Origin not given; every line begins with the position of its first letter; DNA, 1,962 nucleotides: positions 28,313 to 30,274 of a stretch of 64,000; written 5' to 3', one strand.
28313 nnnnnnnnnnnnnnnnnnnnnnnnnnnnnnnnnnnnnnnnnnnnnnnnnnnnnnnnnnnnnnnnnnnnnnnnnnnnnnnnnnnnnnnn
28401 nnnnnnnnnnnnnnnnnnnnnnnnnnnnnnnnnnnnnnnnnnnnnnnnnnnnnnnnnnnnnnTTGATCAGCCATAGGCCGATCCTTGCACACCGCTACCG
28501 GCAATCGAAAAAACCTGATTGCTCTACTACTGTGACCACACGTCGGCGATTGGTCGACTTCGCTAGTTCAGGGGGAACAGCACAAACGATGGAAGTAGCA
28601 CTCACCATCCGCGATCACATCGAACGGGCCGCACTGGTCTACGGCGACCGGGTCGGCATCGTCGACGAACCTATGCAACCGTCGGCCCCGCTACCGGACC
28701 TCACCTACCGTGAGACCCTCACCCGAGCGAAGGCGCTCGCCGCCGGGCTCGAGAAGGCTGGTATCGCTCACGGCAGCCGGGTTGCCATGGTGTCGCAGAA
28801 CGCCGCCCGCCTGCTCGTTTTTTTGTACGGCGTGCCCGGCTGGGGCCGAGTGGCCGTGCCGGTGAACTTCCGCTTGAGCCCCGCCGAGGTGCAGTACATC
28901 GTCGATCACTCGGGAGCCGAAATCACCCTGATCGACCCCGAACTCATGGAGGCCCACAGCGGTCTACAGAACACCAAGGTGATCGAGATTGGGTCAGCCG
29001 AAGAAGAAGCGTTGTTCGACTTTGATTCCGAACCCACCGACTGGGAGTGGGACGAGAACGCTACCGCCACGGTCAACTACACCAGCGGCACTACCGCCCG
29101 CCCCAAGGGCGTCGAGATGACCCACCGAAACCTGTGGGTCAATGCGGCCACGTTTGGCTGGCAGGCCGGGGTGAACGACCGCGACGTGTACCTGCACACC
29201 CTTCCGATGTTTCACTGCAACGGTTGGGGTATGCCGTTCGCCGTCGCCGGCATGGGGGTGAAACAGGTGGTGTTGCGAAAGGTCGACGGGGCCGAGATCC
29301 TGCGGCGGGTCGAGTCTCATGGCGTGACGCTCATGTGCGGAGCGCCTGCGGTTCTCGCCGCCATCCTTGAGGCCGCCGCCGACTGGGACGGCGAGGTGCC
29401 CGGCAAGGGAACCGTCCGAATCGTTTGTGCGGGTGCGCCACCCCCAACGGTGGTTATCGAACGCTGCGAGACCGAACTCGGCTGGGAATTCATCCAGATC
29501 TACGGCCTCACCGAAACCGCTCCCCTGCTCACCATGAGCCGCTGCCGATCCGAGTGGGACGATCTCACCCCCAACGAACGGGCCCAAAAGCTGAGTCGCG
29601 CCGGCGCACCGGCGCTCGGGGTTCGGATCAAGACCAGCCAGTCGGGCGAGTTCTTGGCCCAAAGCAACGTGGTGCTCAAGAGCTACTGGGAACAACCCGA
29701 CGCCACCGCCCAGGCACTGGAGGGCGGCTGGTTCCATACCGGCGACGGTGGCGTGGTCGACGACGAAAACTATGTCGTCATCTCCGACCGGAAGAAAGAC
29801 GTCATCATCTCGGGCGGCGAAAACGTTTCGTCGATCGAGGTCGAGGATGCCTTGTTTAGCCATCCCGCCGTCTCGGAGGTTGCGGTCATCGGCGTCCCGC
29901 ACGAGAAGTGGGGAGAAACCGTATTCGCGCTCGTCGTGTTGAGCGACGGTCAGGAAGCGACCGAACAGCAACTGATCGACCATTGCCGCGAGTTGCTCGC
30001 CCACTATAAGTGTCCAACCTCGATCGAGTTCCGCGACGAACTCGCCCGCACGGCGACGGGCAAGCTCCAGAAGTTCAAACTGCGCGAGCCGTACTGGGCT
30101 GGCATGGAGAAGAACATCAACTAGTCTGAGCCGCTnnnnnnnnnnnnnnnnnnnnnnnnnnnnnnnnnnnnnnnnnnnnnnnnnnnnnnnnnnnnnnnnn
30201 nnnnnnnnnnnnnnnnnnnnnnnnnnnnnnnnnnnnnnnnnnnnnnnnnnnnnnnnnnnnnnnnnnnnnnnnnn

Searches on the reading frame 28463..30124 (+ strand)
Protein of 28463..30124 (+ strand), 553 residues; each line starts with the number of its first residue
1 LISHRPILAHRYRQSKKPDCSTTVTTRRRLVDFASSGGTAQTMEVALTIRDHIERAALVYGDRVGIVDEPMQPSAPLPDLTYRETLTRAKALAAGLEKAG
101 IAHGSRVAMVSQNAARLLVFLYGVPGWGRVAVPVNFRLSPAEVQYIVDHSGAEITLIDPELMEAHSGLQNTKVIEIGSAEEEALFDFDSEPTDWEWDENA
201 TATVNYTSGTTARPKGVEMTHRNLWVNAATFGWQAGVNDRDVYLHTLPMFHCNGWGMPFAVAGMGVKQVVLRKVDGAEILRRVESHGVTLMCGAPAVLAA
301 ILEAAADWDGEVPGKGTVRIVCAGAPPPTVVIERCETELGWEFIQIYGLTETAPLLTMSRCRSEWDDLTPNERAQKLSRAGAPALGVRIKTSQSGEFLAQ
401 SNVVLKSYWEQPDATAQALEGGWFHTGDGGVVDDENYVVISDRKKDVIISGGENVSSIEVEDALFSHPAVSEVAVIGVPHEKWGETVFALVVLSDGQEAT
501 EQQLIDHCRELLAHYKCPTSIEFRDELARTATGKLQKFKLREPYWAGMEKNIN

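Call 67: search_protein_families(library=pfam, proteins=[window:28463-30124:+], max_evalue=0.00001)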
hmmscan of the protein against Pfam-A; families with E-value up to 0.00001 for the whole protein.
window:28463-30124:+ (553 aa): 2 families
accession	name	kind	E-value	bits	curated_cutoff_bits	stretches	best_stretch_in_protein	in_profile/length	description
PF00501.34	AMP-binding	-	8.1e-66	222.8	29.9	1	55-390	3-354/384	AMP-binding enzyme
PF13193.12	AMP-binding_C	-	2.3e-24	86.5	24.5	1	459-534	1-76/76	AMP-binding enzyme C-terminal domain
